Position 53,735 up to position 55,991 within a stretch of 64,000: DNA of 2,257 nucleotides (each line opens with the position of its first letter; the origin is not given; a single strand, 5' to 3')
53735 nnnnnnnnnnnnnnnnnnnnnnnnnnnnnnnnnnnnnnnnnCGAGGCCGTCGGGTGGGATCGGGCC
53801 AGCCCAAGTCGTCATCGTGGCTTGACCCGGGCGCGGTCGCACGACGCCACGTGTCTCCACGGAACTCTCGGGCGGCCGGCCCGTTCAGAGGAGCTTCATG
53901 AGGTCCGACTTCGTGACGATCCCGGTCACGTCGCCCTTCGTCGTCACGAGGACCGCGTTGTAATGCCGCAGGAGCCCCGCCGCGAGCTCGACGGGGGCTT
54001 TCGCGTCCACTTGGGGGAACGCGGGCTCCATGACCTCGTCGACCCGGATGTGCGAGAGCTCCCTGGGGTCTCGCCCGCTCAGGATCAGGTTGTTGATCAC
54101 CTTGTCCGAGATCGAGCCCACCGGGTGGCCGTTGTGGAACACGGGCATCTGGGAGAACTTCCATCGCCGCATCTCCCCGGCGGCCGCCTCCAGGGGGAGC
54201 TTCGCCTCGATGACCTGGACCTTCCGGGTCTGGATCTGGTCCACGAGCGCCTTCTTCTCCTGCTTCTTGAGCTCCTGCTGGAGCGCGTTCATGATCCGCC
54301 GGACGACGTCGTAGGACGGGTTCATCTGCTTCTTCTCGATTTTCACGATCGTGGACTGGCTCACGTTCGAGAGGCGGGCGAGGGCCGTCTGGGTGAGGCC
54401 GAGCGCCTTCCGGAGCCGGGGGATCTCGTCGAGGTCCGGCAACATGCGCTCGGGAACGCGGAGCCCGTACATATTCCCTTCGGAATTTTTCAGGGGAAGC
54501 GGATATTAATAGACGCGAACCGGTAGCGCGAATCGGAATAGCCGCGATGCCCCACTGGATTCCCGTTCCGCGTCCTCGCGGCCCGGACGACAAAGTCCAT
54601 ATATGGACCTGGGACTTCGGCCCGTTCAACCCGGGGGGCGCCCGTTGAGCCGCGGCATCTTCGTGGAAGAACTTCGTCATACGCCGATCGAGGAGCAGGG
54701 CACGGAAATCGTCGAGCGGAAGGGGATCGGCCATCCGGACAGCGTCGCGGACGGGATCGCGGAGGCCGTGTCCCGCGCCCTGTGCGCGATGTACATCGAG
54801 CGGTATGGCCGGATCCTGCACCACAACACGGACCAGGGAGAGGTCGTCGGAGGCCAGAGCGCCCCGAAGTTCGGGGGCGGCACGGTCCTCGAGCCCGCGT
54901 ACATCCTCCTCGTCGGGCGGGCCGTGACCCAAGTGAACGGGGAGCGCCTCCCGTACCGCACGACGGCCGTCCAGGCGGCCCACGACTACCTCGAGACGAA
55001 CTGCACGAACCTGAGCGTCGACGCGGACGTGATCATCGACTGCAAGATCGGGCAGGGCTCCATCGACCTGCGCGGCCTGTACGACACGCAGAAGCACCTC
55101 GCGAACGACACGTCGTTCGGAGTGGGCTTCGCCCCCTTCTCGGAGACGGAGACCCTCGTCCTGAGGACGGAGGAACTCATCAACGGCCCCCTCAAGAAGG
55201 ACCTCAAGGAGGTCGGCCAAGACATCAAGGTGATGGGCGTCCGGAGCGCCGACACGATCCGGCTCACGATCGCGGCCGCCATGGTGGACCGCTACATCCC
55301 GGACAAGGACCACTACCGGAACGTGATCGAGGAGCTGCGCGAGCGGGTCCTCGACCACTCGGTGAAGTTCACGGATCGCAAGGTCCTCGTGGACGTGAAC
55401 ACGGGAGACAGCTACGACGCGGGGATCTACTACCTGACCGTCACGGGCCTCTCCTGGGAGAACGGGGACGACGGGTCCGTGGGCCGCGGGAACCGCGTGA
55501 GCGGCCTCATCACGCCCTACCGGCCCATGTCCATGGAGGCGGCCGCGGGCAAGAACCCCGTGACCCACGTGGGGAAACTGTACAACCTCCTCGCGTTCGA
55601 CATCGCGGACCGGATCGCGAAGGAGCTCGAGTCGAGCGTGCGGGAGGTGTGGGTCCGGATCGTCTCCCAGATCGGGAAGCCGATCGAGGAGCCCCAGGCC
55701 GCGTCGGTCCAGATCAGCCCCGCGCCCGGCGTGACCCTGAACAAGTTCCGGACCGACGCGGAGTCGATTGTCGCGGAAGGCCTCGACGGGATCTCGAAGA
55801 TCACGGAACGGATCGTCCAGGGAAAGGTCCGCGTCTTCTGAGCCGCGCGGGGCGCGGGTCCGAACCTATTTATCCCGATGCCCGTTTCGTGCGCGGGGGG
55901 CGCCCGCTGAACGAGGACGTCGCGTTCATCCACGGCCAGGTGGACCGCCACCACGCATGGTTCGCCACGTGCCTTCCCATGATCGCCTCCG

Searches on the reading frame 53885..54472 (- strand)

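Call 29: search_protein_families(library=pfam, proteins=[window:53885-54472:-], max_evalue=0.001)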
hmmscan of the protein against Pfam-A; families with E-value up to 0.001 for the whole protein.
window:53885-54472:- (195 aa): 5 families
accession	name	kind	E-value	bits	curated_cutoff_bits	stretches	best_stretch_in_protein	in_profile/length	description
PF00571.33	CBS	-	1.8e-14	54.2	24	2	144-195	1-55/57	CBS domain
PF01381.28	HTH_3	-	1.2e-12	48.1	23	1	20-65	4-49/55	Helix-turn-helix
PF13560.12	HTH_31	-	1.4e-09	38.5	27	1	19-65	8-55/64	Helix-turn-helix domain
PF12844.13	HTH_19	-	3.4e-07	30.5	30.2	1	19-67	6-54/64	Helix-turn-helix domain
PF20432.4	Xre-like-HTH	-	0.00088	20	25.8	0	19-45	17-42/63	Antitoxin Xre-like helix-turn-helix domain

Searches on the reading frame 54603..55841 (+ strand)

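Call 29: search_protein_families(library=pfam, proteins=[window:54603-55841:+], max_evalue=0.001)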
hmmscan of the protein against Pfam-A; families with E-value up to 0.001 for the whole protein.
window:54603-55841:+ (412 aa): 1 family
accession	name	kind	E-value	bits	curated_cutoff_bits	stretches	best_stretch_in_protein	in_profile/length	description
PF01941.24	AdoMet_Synthase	-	1.8e-167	557.7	27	1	18-408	2-395/395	S-adenosylmethionine synthetase (AdoMet synthetase)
